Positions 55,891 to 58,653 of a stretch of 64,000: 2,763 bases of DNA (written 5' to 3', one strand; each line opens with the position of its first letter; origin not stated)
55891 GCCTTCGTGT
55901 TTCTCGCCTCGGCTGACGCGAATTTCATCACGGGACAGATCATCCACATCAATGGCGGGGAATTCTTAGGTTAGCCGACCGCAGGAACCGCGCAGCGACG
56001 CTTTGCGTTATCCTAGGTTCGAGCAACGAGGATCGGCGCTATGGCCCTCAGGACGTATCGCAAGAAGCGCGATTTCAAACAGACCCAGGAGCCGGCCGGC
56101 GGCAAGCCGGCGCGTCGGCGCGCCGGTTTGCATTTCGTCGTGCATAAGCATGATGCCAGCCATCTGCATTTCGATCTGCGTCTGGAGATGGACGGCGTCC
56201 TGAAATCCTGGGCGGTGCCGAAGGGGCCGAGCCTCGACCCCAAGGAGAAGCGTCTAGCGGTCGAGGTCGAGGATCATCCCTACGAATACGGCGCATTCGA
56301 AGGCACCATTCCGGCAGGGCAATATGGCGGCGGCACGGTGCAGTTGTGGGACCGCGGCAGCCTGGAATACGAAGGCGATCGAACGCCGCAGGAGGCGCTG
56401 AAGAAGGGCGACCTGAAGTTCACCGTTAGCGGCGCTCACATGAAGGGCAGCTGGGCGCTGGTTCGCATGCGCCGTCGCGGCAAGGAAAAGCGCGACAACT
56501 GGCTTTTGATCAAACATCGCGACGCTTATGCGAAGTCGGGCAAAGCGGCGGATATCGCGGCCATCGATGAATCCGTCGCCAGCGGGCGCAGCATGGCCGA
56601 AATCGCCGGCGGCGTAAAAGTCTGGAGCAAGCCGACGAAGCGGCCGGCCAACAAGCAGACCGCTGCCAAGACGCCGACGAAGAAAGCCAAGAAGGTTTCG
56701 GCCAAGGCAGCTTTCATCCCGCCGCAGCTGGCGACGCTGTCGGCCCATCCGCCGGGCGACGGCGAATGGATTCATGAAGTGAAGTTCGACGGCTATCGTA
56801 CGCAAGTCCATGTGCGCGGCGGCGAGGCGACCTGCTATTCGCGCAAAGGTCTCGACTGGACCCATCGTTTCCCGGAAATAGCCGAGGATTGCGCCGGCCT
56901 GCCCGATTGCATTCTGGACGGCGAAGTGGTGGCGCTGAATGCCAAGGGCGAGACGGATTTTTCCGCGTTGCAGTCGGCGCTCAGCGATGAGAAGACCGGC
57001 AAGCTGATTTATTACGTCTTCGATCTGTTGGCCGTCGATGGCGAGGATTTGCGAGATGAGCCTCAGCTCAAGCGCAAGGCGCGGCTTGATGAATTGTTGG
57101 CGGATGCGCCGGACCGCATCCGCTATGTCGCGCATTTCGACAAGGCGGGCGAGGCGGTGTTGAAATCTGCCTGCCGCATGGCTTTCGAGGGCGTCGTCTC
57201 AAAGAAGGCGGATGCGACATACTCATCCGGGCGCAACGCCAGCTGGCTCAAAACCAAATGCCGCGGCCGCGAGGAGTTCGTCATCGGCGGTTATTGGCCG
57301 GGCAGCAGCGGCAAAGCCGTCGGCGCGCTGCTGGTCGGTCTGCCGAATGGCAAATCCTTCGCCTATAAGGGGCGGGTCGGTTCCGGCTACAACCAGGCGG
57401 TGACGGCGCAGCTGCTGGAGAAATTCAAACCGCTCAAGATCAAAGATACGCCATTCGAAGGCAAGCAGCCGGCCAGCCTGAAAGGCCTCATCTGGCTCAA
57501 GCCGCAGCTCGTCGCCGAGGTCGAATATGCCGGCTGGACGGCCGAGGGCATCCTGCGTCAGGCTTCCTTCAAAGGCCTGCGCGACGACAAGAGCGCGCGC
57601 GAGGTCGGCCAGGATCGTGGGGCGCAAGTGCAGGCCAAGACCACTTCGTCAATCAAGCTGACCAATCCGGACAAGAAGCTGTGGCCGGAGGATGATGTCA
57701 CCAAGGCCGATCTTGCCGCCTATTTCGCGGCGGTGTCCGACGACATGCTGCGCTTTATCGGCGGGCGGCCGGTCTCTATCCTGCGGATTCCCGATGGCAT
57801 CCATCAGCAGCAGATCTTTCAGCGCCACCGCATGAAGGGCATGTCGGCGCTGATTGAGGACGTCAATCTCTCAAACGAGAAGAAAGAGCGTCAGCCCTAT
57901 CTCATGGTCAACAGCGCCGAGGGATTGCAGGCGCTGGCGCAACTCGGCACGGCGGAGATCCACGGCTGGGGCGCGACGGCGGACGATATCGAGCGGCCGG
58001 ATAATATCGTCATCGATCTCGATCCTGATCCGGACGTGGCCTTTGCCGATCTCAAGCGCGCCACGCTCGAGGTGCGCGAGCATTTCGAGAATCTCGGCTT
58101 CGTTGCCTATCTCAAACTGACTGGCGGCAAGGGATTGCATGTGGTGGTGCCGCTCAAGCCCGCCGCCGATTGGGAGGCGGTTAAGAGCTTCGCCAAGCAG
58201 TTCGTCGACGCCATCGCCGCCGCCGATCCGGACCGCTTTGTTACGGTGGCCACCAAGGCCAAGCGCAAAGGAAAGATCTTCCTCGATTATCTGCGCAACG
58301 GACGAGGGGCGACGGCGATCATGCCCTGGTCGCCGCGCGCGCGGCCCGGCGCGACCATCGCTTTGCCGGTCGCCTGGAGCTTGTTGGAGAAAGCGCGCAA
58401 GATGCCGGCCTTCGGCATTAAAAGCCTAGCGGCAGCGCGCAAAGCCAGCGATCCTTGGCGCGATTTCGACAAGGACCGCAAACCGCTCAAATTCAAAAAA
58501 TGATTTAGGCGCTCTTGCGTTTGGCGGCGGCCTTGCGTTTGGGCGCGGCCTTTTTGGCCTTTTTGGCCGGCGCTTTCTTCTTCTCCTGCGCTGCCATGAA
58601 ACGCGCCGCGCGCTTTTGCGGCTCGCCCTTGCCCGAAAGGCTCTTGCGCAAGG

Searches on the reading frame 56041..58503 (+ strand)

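Call 84: search_protein_families(library=pfam, proteins=[window:56041-58503:+])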
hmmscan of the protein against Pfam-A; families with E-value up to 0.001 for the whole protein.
window:56041-58503:+ (820 aa): 6 families
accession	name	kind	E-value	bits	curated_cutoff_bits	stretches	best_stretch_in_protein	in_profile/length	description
PF21686.3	LigD_Prim-Pol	-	1.6e-82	277.4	27.4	1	554-806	1-254/254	LigD, primase-polymerase domain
PF13298.12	LigD_N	-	7.5e-42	142.3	31.1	1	35-142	1-107/107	DNA Ligase D 3'-phosphoesterase domain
PF01068.26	DNA_ligase_A_M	-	2.9e-30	105.9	26.2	1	241-406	20-204/204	ATP dependent DNA ligase domain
PF04679.21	DNA_ligase_A_C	-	1.4e-25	90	27.5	1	424-517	2-94/94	ATP dependent DNA ligase C terminal region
PF01896.25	DNA_primase_S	-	3e-06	28.1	26.8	1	658-779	3-163/163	DNA primase small subunit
PF09414.15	RNA_ligase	-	2.1e-05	25.2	27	1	242-404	2-169/171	RNA ligase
